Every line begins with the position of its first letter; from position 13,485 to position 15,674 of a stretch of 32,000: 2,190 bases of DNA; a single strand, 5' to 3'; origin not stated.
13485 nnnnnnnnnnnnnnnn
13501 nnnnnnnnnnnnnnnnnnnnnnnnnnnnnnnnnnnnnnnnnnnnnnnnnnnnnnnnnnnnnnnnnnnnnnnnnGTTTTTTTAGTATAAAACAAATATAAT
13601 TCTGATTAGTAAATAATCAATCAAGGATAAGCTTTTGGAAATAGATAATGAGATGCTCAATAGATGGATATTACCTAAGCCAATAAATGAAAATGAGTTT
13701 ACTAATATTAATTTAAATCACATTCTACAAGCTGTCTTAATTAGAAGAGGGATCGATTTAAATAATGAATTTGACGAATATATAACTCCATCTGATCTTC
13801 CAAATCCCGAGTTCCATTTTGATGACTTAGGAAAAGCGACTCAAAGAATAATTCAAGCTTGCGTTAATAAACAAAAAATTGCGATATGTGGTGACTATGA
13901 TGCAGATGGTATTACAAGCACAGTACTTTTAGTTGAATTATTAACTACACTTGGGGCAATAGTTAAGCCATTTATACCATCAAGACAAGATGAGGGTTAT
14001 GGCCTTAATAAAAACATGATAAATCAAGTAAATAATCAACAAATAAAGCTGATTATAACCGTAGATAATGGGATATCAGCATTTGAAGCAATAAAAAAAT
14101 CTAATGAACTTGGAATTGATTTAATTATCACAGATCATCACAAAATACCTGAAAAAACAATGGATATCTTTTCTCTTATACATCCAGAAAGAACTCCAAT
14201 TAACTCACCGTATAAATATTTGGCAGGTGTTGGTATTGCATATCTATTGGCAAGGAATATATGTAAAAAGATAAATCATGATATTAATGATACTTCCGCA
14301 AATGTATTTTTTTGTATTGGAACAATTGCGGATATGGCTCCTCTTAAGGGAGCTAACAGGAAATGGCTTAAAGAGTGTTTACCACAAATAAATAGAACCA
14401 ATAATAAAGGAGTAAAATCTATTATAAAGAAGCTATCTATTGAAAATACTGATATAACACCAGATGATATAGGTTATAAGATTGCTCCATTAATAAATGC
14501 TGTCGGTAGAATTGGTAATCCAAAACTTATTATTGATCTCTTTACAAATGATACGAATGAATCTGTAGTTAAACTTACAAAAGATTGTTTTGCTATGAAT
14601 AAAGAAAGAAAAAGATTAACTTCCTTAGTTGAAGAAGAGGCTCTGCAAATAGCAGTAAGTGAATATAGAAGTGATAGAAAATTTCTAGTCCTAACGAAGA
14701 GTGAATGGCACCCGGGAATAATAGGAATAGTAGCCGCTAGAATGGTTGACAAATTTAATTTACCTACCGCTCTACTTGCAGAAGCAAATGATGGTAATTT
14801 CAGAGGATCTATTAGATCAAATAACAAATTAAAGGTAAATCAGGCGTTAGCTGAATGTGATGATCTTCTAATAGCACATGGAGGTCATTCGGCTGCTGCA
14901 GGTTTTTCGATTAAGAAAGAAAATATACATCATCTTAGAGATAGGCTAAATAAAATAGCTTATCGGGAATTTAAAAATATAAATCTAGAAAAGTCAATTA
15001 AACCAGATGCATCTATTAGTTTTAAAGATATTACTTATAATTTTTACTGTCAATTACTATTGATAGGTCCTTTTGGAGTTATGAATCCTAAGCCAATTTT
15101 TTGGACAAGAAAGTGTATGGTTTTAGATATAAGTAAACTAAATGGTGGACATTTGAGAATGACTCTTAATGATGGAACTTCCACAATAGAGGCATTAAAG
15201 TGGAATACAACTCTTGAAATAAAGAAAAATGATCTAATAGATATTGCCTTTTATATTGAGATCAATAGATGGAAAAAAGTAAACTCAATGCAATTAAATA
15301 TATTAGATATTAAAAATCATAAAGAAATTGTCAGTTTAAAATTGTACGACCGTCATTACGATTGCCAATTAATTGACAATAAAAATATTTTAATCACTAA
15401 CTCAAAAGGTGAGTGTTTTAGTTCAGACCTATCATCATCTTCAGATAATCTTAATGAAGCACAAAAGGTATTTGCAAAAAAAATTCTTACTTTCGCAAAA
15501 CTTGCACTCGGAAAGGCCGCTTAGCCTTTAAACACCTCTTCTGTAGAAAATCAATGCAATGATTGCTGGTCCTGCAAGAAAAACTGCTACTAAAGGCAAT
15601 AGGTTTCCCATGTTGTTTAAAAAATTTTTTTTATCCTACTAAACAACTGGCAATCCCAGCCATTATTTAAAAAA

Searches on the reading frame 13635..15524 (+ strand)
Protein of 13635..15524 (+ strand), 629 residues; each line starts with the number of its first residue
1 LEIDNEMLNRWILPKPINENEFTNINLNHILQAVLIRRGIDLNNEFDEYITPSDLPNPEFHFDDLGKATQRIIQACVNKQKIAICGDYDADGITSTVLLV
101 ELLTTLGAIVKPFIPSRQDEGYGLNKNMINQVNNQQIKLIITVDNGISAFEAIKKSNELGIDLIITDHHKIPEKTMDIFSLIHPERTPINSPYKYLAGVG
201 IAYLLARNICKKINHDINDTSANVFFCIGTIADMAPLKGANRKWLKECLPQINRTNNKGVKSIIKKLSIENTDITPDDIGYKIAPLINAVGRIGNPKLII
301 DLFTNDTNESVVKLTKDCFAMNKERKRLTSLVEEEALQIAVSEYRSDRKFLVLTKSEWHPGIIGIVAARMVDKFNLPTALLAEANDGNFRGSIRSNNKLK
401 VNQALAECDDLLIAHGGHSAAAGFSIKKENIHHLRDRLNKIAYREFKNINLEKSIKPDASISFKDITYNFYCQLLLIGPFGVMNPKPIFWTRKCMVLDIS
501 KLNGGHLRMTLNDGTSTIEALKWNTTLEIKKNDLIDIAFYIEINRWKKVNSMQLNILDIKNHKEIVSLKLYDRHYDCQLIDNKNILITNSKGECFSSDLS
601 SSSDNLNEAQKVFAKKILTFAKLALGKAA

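Call 14: search_protein_families(library=pfam, proteins=[window:13635-15524:+])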
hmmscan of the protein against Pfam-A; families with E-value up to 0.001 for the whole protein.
window:13635-15524:+ (629 aa): 3 families
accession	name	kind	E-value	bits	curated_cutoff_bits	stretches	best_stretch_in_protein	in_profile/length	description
PF01368.27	DHH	-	2.1e-23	83.4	28.1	1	81-219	1-115/125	DHH family, N-terminal domain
PF17768.7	RecJ_OB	-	6.4e-23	81.3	27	1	458-558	2-107/107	RecJ OB domain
PF02272.25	DHHA1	-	5e-14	53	25.9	1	349-441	3-99/102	DHHA1 domain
